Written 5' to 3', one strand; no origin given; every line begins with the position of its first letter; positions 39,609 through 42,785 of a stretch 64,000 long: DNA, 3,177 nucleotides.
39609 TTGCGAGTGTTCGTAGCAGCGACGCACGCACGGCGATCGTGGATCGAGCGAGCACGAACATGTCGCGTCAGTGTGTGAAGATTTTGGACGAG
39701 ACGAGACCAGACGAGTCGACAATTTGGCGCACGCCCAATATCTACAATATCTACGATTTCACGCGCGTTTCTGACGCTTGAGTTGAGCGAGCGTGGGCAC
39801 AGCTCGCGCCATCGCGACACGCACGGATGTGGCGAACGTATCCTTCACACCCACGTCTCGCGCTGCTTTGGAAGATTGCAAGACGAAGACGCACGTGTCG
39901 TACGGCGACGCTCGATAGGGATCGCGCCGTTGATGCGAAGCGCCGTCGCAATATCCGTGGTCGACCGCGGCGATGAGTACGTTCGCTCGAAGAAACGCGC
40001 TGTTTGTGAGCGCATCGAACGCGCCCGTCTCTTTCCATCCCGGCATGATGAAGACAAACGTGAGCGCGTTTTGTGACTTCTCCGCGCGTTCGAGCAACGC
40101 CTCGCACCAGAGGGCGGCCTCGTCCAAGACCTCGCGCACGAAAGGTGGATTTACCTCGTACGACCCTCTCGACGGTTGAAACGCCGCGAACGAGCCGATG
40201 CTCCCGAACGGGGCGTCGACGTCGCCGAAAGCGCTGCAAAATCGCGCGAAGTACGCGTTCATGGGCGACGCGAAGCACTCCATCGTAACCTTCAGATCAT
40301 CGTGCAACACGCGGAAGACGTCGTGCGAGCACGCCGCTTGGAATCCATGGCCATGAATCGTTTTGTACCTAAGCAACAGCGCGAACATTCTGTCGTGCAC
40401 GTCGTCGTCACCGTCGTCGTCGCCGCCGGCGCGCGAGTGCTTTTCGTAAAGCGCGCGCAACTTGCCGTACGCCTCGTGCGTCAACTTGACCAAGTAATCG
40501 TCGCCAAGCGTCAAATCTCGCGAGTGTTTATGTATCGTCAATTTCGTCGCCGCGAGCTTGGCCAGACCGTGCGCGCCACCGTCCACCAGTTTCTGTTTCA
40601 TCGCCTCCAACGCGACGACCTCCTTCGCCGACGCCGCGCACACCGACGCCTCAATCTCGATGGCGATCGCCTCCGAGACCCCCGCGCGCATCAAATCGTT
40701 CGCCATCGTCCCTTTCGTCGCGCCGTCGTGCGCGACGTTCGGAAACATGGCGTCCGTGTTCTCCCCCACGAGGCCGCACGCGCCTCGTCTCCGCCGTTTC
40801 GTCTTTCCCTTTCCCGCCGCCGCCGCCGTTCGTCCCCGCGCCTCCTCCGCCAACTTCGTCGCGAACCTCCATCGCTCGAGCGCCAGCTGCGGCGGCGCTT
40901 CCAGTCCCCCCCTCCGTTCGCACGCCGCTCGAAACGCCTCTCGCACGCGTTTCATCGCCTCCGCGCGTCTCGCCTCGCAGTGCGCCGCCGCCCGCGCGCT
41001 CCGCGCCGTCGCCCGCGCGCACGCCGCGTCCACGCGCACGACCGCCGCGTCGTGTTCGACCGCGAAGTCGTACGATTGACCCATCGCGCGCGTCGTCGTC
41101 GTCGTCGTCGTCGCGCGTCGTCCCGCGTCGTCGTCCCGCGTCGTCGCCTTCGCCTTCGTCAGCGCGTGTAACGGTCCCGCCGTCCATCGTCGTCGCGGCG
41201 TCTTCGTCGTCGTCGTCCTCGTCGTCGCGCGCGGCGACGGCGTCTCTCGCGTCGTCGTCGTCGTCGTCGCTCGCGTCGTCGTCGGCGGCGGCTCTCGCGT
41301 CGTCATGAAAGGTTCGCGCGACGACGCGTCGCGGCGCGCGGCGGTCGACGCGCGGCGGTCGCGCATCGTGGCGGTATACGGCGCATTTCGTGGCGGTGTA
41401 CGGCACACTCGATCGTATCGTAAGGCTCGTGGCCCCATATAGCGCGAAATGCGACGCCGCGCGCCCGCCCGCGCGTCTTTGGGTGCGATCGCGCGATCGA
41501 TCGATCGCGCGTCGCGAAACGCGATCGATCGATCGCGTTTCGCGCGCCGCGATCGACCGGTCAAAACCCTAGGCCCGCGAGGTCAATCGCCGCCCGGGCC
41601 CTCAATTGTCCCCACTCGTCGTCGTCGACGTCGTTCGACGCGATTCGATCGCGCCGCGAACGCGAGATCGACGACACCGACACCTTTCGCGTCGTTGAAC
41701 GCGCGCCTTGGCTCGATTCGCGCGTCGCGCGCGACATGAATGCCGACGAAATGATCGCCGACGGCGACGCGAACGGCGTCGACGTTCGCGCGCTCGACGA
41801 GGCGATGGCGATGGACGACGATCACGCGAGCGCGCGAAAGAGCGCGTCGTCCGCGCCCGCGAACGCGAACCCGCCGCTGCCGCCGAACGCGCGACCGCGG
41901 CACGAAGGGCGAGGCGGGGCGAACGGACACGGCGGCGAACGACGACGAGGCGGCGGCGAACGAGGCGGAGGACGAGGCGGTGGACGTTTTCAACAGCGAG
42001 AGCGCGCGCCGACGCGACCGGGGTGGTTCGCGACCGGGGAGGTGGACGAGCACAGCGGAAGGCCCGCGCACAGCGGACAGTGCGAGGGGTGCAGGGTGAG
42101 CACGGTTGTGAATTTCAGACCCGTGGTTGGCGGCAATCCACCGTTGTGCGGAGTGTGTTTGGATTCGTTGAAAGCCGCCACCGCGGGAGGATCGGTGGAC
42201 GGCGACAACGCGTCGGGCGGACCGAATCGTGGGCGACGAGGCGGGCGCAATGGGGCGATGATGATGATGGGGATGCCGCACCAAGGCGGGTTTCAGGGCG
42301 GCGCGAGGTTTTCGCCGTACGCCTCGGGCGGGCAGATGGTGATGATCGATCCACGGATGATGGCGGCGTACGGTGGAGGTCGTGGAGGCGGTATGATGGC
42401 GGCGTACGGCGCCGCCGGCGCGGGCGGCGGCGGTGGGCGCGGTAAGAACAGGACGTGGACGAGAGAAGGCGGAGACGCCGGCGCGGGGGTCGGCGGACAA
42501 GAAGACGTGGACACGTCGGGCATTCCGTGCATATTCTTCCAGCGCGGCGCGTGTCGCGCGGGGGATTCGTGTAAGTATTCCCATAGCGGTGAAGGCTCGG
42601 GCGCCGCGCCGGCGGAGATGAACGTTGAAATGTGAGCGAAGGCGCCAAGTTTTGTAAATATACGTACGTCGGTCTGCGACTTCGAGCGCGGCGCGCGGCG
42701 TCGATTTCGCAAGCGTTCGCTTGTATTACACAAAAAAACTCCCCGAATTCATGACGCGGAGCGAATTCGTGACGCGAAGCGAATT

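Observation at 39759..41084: PCIF1/CAPAM-like NPPF methyltransferase-domain gene in a green-lineage genome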

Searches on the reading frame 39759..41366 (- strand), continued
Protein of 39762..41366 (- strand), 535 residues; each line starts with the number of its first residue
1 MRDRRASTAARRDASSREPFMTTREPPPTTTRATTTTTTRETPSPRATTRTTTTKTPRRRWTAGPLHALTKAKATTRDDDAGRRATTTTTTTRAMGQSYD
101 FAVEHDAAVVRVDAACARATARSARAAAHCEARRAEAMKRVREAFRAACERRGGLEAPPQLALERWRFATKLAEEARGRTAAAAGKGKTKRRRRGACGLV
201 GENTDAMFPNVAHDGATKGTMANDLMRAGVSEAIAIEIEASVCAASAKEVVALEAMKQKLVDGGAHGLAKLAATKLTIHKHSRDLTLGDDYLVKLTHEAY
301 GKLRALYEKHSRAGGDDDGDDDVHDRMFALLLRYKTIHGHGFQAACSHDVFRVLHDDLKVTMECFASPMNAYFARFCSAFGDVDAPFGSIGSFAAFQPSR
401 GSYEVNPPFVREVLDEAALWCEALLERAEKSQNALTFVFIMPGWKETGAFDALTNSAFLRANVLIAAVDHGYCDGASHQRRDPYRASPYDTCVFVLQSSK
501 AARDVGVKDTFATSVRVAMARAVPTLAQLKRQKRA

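Call 32: predict_structure(alignment_id=A1)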
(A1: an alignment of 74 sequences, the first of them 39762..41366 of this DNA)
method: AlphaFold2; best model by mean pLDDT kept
length: 535 residues; sequences in the alignment: 74
mean_pLDDT: 86.0   pTM: 0.85
mean pLDDT of the five models: 86.0, 85.8, 85.6, 85.0, 83.8
residues with pLDDT >= 90: 374; 70-90: 73; 50-70: 36; < 50: 52
segments of 3 or more residues with pLDDT < 50: 1-44, 90-94
pLDDT, mean of each block of 10 residues (from residue 1): 33 35 38 38 49 75 92 75 52 66 86 90 96 98 98 95 94 91 84 87 90 69 95 95 96 96 94 97 96 96 95 69 97 90 89 98 95 95 96 95 96 96 98 98 97 98 97 89 93 99 98 96 92 71
secondary structure, 60 per line:
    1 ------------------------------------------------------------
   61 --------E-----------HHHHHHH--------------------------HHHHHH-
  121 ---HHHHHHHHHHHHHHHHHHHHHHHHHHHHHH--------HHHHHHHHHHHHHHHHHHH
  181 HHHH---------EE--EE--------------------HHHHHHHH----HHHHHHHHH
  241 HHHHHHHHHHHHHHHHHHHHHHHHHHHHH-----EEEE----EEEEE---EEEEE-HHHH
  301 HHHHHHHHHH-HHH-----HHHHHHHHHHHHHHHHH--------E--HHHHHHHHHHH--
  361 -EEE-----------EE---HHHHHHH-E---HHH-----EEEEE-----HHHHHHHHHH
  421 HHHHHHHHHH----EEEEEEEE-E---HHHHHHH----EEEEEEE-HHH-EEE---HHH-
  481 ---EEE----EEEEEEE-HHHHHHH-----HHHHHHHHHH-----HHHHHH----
elements in order: H81-87 H114-119 H124-153 H162-184 H220-227 H232-269 E275-278 E283-287 E291-295 H297-310 H320-336 H348-358 E362-364 H381-387 E401-405 H411-430 E435-442 H448-454 E459-465 E471-473 E484-486 E491-497 H499-505 H511-520 H526-531

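Call 34: fold_search(model_id=the predicted structure, library=pdb)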
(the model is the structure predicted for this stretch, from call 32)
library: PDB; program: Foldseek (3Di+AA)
matches with E <= 10: 195; with E <= 0.001: 6
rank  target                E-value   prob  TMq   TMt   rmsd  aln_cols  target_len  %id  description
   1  6irv_A                1.4e-24  1.00  0.60  0.64   8.0       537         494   19  Crystal structure of the human cap-specific adenosine methyltransferase (released 2018-12-05)
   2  6irw_B                2.2e-24  1.00  0.61  0.66   8.1       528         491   19  Crystal structure of the human cap-specific adenosine methyltransferase bound to SAH (released 2018-12-05)
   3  6irx                  3.0e-23  1.00  0.60  0.66   7.9       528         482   21  Crystal structure of the zebrafish cap-specific adenosine methyltransferase (released 2018-12-05)
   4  6irz                  7.5e-23  1.00  0.60  0.68   8.6       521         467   20  Crystal structure of the zebrafish cap-specific adenosine methyltransferase bound to SAH and m7G-capped RNA (released 2018-12-05)
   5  6iry                  1.2e-22  1.00  0.59  0.67   8.8       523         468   20  Crystal structure of the zebrafish cap-specific adenosine methyltransferase bound to SAH (released 2018-12-05)
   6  6is0_A                1.2e-21  1.00  0.57  0.65  15.1       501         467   22  Crystal structure of the zebrafish cap-specific adenosine methyltransferase bound to SAH and m7G-capped RNA (released 2018-12-05)
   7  7fjt                  4.3e-02  0.54  0.18  0.32  16.1       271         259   10  Crystal structure of Omsk hemorrhagic fever virus NS5 MTase (in complex with SAM) (released 2022-06-15)
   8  7d6m_A                4.6e-02  0.51  0.18  0.32  15.3       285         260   12  Crystal structure of tick-borne encephalitis virus methyltransferase (released 2020-12-23)
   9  8fzb_B                5.1e-02  0.20  0.14  0.20  15.7       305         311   11  Crystal structure of human FAM86A (released 2023-06-21)
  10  7v1c                  7.8e-02  0.44  0.18  0.32  16.1       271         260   11  Crystal structure of Omsk hemorrhagic fever virus NS5 MTase (in complex with SIN) (released 2022-06-15)
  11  7wnj                  9.7e-02  0.35  0.18  0.31  15.1       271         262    8  Crystal structure and Cap Binding analysis of the methyltransferase of Langat virus (released 2023-01-25)
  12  2oxt_A                1.3e-01  0.21  0.16  0.28  14.7       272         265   12  Crystal structure of Meaban virus nucleoside-2'-O-methyltransferase (released 2007-05-15)
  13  3p2k_A                2.7e-01  0.18  0.15  0.31   9.1       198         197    8  Structure of an antibiotic related Methyltransferase (released 2010-11-17)
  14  3pb3_A                2.8e-01  0.15  0.14  0.28   9.1       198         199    9  Structure of an Antibiotic Related Methyltransferase (released 2010-11-24)
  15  4blu_A                3.1e-01  0.33  0.17  0.29   8.3       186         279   10  Crystal structure of Escherichia coli 23S rRNA (A2030-N6)- methyltransferase RlmJ (released 2013-08-21)
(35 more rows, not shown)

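Call 39: list_cluster_members(proteins=[P0006, P0007, P0009, P0010, P0012, P0013, P0017, P0019, P0020, P0030])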
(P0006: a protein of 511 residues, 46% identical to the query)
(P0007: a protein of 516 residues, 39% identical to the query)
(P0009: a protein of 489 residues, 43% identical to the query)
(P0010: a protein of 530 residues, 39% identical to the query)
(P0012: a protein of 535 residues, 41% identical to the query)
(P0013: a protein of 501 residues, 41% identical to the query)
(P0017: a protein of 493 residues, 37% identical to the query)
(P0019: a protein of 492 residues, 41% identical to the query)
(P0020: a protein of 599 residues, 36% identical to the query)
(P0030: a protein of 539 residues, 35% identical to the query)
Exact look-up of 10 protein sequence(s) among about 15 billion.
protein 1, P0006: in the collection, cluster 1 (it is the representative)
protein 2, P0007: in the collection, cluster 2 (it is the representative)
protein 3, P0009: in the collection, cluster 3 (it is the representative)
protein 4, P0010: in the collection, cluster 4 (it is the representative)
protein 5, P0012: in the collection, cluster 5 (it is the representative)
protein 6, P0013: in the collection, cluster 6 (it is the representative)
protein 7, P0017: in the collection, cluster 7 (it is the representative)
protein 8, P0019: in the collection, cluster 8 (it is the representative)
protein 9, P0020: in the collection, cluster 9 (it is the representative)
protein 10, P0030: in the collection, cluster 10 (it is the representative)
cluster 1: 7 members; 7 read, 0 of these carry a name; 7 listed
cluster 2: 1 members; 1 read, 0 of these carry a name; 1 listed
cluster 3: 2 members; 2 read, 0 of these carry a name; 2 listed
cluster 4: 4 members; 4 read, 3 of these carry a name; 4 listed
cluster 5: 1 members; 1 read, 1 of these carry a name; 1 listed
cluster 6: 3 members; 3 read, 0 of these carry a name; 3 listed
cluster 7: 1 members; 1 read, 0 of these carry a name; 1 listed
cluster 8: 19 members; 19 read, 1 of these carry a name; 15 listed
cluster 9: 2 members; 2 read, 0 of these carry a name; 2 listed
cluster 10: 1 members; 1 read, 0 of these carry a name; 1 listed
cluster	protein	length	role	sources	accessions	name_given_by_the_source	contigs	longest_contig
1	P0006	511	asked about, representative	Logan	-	-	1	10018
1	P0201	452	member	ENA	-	-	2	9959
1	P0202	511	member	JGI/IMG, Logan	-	-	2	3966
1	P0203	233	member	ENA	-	-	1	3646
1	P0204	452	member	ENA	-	-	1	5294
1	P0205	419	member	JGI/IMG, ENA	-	-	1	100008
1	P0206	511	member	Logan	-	-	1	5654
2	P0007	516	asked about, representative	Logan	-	-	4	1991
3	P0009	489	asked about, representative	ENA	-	-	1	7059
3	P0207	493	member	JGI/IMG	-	-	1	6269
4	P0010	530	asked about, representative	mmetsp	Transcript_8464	Transcript_8464/g.24271 ORF Transcript_8464/g.24271 Transcript_8464/m.24271 type:complete ...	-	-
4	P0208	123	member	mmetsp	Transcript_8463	Transcript_8463/g.24270 ORF Transcript_8463/g.24270 Transcript_8463/m.24270 type:complete ...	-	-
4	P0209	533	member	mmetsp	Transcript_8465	Transcript_8465/g.24275 ORF Transcript_8465/g.24275 Transcript_8465/m.24275 type:complete ...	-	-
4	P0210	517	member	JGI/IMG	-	-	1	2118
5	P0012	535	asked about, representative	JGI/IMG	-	phosphorylated CTD-interacting factor 1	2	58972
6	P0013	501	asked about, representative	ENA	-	-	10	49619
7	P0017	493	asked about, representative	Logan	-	-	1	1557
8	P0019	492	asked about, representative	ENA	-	-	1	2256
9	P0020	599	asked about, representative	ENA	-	-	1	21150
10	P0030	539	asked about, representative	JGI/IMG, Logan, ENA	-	-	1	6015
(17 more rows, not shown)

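Call 50: search_protein_families(library=ncbifam, proteins=[window:39762-41366:-], max_evalue=0.01)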
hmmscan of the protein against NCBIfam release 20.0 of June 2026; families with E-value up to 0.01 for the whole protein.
window:39762-41366:- (535 aa): 0 families

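Call 52: find_related_loci(query=A1, collection=genome_contigs, flank=3000)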
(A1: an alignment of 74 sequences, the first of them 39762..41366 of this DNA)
Query A1 (535 aa) in genome_contigs; peptide patterns used: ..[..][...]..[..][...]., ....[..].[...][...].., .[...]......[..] (x = any residue, [..] = any of these).
251 stretches matched a pattern; 2 encode a relative of the query (tblastn E <= 1e-3); 2 distinct loci.
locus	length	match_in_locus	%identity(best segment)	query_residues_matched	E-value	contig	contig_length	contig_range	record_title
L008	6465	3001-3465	36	329-474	4e-22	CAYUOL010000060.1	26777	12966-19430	MAG TPA_asm: uncultured Iamiaceae bacterium isolate SRP262948_co1_175 genome assembly, contig: NODE_1656_length_26777_co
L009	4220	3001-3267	38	332-414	7e-9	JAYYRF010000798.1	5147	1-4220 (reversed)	MAG: Myxococcota bacterium isolate DS_MAG67 DS_MAG67_0798, whole genome shotgun sequence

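Call 53: find_related_loci(query=A1, collection=viral_contigs, flank=3000)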
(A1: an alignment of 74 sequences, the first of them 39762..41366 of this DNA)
Query A1 (535 aa) in viral_contigs; peptide patterns used: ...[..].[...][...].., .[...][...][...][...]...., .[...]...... (x = any residue, [..] = any of these).
77 stretches matched a pattern; 17 encode a relative of the query (tblastn E <= 1e-3); 17 distinct loci.
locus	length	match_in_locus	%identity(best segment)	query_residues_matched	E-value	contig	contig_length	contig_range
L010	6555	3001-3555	29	334-516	2e-19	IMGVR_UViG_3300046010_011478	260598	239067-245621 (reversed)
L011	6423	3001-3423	39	331-467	1e-19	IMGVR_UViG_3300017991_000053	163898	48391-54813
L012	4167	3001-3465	30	325-478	3e-18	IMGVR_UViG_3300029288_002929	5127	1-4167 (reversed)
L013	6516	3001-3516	33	323-498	2e-17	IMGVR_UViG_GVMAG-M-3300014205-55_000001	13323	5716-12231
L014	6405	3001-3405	39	331-461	3e-17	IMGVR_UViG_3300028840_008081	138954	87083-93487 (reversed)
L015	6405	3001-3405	39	331-461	3e-17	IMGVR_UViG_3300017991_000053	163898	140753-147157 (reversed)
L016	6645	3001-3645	25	327-522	2e-16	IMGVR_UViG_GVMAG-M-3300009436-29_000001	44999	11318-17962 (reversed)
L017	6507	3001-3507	28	334-504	8e-17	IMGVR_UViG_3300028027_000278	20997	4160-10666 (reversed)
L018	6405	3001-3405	28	331-462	7e-15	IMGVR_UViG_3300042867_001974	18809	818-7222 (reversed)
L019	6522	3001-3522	25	326-496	2e-13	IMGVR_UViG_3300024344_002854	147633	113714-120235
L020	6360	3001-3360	32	330-446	5e-13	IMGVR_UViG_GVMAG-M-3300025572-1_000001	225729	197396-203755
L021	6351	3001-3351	34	343-456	7e-13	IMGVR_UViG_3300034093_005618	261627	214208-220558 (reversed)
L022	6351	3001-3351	34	343-456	7e-13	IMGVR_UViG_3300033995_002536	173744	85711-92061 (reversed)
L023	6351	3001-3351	34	343-456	7e-13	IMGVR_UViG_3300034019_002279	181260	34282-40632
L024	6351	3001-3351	34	343-456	7e-13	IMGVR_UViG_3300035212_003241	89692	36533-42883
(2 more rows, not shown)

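Call 66: search_protein_families(library=pfam, proteins=[L011:2371-3663:+, L008:1501-3576:+, L008:3633-5582:+], max_evalue=0.001)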
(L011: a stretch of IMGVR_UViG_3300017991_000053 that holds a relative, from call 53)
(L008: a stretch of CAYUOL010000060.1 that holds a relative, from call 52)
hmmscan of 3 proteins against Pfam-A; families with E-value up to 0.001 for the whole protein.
L011:2371-3663:+ (431 aa): 1 family
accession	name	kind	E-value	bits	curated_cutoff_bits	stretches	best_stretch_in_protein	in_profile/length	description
PF12237.13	PCIF1_WW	-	2.3e-22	79.9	31.1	1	210-350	27-167/176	Phosphorylated CTD interacting factor 1 WW domain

L008:1501-3576:+ (692 aa): 2 families
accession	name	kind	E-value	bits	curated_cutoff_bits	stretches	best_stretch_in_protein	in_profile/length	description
PF12237.13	PCIF1_WW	-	5e-29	101.6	31.1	1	499-653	24-173/176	Phosphorylated CTD interacting factor 1 WW domain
PF01501.26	Glyco_transf_8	-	1.1e-06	28.9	24.3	1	49-166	8-129/253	Glycosyl transferase family 8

L008:3633-5582:+ (650 aa): 0 families

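Call 70: search_protein_representatives(protein=window:39762-41366:-)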
Query: 535 residues. Proteins with E-value up to 0.001 (for the whole library): 3174; up to 1e-10: 1684; up to 1e-30: 336. The best 150 are listed.
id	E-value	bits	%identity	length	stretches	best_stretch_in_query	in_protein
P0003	4.7e-166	570.0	63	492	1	57-534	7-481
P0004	1.8e-126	439.4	71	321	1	244-534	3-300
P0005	4.4e-120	418.3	54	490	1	92-535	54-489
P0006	7.3e-90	318.7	48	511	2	313-535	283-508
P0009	2.9e-83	296.9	45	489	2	220-535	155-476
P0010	5.2e-80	286.2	42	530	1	123-534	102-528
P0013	6.0e-77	276.1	45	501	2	305-535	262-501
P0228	4.2e-76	273.3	44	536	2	303-531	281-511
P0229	9.4e-75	268.8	50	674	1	203-534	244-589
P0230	6.8e-74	266.0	43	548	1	120-534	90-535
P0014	5.1e-73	263.1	50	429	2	313-535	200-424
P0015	1.6e-72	261.5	48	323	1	227-534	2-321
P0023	5.8e-70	253.0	44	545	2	322-532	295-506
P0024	1.9e-69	251.3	45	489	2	312-534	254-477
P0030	2.9e-68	247.4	37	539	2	321-533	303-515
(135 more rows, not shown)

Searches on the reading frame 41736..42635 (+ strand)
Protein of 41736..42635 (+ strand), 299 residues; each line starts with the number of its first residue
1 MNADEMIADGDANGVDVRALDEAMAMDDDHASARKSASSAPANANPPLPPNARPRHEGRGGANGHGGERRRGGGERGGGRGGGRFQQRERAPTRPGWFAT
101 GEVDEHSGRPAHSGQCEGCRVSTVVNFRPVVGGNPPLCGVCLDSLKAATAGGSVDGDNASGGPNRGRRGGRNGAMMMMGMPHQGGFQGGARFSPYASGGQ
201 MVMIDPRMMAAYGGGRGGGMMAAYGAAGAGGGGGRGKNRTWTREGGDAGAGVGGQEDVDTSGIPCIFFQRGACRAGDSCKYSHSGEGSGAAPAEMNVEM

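Call 29: search_protein_families(library=pfam, proteins=[window:41736-42635:+], max_evalue=0.01)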
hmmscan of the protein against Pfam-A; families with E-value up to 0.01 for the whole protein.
window:41736-42635:+ (299 aa): 6 families
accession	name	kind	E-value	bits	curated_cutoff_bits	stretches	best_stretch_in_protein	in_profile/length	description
PF00642.30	zf-CCCH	-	1.3e-06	28.6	20.5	1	264-284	5-26/27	Zinc finger C-x8-C-x5-C-x3-H type (and similar)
PF18345.7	zf_CCCH_4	-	2.2e-06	28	29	1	265-283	1-19/19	Zinc finger domain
PF18044.7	zf-CCCH_4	-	0.00011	22.3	24.6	1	264-283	2-21/22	CCCH-type zinc finger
PF16131.11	Torus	-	0.00017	22.6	29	1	260-284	68-92/109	Torus domain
PF25585.1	zf-CCCH_DUS3L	-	0.00045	20.6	30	1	265-285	5-26/32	DUS3L CCCH zinc finger domain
PF14608.12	zf-CCCH_2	-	0.00085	20.2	25.8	1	264-283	1-18/19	RNA-binding, Nab2-type zinc finger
